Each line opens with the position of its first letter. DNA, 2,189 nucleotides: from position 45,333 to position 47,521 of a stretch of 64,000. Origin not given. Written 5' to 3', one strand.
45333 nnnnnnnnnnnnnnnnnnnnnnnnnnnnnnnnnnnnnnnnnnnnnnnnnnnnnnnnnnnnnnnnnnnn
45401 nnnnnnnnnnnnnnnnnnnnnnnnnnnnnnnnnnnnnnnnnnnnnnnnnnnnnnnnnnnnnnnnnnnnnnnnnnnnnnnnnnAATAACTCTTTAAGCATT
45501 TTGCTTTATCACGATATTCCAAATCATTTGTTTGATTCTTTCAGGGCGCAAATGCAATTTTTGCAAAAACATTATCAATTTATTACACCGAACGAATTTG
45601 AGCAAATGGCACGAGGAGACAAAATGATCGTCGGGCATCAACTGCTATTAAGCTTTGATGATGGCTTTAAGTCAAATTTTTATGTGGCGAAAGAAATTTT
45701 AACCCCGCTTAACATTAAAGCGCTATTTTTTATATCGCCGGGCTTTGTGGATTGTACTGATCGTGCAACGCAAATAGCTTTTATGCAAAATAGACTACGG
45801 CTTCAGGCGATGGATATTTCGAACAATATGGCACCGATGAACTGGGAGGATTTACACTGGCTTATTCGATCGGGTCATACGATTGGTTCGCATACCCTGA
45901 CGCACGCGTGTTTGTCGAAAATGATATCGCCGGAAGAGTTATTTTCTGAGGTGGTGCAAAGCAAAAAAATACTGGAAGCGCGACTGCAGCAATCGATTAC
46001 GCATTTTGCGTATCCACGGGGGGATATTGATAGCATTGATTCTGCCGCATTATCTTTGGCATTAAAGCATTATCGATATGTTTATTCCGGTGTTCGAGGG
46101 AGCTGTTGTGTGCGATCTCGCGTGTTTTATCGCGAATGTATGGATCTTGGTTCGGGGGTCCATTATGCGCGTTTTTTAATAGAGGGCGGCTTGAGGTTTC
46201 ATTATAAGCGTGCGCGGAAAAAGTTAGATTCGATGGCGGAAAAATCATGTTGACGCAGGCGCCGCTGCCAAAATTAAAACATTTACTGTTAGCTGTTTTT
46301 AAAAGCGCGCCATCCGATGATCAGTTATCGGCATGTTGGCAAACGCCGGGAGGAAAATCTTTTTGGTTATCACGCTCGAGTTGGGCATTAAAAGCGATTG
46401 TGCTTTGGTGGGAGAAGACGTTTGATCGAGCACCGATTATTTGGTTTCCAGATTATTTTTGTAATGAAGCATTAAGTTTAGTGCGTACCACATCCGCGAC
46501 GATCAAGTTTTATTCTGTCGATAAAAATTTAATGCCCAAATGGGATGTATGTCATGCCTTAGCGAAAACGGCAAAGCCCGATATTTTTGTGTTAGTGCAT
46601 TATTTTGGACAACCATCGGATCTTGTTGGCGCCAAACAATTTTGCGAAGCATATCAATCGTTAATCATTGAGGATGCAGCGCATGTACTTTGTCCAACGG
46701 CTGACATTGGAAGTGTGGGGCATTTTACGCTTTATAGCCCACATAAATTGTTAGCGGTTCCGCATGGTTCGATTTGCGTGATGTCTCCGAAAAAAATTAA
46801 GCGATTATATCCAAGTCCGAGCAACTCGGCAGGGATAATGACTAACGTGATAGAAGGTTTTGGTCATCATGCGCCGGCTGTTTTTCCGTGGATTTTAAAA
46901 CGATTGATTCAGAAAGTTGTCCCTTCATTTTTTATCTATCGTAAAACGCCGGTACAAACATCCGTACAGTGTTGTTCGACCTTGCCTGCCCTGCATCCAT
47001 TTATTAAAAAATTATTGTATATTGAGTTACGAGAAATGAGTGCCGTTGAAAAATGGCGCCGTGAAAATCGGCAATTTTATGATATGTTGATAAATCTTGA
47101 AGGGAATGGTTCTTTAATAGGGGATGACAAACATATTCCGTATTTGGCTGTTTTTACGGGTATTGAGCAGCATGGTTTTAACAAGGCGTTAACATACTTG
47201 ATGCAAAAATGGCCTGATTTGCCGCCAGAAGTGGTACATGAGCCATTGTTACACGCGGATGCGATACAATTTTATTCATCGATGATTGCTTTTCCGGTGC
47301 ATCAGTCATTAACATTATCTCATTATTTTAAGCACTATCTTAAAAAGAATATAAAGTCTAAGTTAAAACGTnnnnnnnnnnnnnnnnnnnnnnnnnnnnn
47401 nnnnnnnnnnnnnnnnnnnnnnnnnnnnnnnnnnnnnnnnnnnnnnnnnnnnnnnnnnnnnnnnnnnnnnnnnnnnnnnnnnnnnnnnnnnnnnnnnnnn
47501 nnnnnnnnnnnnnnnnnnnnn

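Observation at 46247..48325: Fusion of a DegT-fold PLP-like domain with a FemAB/GNAT-type acyltransferase domain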

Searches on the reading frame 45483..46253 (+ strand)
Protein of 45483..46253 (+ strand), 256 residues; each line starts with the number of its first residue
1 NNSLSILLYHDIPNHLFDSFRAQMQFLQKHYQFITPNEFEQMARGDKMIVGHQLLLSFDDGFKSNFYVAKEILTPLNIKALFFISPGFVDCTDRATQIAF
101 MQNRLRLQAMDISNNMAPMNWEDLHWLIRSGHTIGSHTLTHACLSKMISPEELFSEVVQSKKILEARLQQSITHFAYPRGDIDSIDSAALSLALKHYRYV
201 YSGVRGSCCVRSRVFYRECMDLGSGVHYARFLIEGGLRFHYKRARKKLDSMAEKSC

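Call 24: search_protein_families(library=ncbifam, proteins=[window:45483-46253:+], max_evalue=0.1)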
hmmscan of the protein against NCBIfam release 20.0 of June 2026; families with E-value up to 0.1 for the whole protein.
window:45483-46253:+ (256 aa): 11 families
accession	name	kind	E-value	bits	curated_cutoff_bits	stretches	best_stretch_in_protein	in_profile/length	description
TIGR03933.1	PIA_icaB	equivalog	2e-07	30.8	248.35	1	19-193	39-202/245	intercellular adhesin biosynthesis polysaccharide N-deacetylase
NF050820.1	PolSacchBiosHfsH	equivalog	8e-07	29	400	1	121-204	83-165/249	oligosaccharide deacetylase HfsH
TIGR03938.2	deacetyl_PgaB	equivalog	9.1e-07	27.5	321.9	1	18-138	29-142/621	poly-beta-1,6-N-acetyl-D-glucosamine N-deacetylase PgaB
TIGR02764.1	spore_ybaN_pdaB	equivalog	9.3e-07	28.8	237.4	1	122-184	49-110/191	polysaccharide deacetylase family sporulation protein PdaB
NF011177.0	PRK14582.1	equivalog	0.00026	19.4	923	1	21-106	75-160/671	poly-beta-1,6-N-acetyl-D-glucosamine N-deacetylase PgaB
TIGR02873.1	spore_ylxY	hypoth_equivalog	0.00047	19.5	391.5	1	127-182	133-187/268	probable sporulation protein, polysaccharide deacetylase family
TIGR04243.1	nodulat_NodB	equivalog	0.00052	19.5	240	1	127-178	50-101/197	chitooligosaccharide deacetylase NodB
TIGR03006.1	pepcterm_polyde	equivalog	0.0013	17.9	276.2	1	127-192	69-133/272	XrtA system polysaccharide deacetylase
TIGR02884.1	spore_pdaA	equivalog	0.0027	17.4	298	0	129-182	87-140/224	delta-lactam-biosynthetic de-N-acetylase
NF045821.1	PgAcgDacpgdA1_Bac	equivalog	0.0042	16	400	1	127-182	136-190/282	peptidoglycan-N-acetylglucosamine deacetylase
NF045820.1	PgAcgDacpgdA_Strep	equivalog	0.016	14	800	0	125-183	314-371/463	peptidoglycan-N-acetylglucosamine deacetylase PgdA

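Call 73: search_solved_structures(query=window:45483-46253:+, max_evalue=0.001)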
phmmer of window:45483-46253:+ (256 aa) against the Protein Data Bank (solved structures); distinct sequences matched with E-value up to 0.001: 5.
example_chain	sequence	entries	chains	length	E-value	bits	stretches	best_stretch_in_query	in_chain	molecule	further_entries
6dq3_A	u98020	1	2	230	5.1e-05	26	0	128-184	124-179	Polysaccharide deacetylase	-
4wcj_A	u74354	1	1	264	0.00013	24.7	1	4-89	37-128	Polysaccharide deacetylase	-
7fbw_A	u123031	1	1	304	0.00036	23.2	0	122-183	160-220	Predicted xylanase/chitin deacetylase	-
4v33_A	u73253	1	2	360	0.00062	22.5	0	20-200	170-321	POLYSACCHARIDE DEACETYLASE-LIKE PROTEIN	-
7y51_A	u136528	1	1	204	0.00086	22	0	120-183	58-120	Predicted xylanase/chitin deacetylase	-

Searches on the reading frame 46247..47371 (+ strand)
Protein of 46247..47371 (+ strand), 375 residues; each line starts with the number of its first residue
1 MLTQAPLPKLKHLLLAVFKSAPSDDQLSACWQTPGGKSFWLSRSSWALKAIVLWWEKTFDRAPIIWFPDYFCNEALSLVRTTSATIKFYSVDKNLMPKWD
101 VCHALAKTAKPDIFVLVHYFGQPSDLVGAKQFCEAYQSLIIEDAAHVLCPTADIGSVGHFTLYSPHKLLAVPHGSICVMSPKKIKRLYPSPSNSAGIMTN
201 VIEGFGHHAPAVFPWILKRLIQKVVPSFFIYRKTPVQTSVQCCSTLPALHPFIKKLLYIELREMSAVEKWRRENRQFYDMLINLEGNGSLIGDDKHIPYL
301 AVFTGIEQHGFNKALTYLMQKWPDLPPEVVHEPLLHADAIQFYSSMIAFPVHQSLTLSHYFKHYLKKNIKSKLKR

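Call 48: search_protein_representatives(protein=window:46247-47371:+)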
Query: 375 residues. Proteins with E-value up to 0.001 (for the whole library): 2133; up to 1e-10: 774; up to 1e-30: 326. The best 150 are listed.
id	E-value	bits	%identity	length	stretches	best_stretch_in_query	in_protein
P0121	2.2e-122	425.0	99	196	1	1-185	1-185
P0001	2.0e-90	319.8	46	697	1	1-367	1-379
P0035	4.2e-76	272.6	40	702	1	5-365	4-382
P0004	6.8e-71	255.5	38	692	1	6-368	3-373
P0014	1.6e-70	254.2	40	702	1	2-359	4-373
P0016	5.9e-69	249.1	38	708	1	1-364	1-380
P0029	4.7e-68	246.1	39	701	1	3-358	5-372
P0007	2.5e-67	243.7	38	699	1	5-370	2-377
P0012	1.3e-66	241.4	38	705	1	1-365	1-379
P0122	2.8e-66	240.3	40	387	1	1-359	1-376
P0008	5.5e-66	239.3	38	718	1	16-372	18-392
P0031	1.3e-65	238.1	39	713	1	13-356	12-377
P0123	2.6e-61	224.0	36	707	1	5-355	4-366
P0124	5.6e-61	222.8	34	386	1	1-364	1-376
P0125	1.7e-60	221.3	36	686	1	1-358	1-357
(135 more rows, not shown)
